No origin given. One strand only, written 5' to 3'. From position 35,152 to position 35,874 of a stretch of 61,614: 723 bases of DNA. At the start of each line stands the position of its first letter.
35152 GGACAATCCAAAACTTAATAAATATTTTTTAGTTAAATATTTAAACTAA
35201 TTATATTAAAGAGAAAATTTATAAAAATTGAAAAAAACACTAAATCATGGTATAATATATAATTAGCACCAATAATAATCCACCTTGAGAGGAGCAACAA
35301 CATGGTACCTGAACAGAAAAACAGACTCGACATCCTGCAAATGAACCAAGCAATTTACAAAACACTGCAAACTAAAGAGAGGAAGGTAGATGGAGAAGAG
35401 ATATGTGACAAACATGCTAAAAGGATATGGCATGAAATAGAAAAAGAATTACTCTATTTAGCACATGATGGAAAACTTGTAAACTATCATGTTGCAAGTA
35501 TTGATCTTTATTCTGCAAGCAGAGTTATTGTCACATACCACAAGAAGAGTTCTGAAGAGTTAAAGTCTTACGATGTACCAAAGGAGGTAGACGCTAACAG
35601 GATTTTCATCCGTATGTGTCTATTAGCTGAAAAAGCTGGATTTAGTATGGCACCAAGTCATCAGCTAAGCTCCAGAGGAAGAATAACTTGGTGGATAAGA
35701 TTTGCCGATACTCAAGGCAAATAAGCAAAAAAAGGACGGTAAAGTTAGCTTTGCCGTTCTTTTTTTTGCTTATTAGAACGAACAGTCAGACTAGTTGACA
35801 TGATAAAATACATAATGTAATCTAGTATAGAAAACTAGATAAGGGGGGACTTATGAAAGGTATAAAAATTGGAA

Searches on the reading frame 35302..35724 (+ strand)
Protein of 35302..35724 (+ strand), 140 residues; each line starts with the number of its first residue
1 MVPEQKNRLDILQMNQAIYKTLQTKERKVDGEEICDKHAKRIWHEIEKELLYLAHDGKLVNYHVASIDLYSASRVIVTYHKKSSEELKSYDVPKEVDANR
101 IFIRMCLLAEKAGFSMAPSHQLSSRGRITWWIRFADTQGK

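Call 89: search_protein_families(library=pfam, proteins=[window:35302-35724:+], max_evalue=0.01)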
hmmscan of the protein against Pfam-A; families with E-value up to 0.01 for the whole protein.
window:35302-35724:+ (140 aa): 0 families

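Call 107: find_encoding_contigs(protein=window:35302-35724:+, flank=3000, max_places=6)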
Protein window:35302-35724:+ (140 aa): 2 contigs read that carry it; 2 places shown.
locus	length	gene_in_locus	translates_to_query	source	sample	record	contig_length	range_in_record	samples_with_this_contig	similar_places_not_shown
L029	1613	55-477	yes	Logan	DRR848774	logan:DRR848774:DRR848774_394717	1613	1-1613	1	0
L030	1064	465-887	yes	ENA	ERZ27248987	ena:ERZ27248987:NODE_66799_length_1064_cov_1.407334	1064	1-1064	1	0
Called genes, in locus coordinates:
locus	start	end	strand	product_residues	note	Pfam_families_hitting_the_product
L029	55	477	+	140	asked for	-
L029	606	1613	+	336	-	?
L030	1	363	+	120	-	?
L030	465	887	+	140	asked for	-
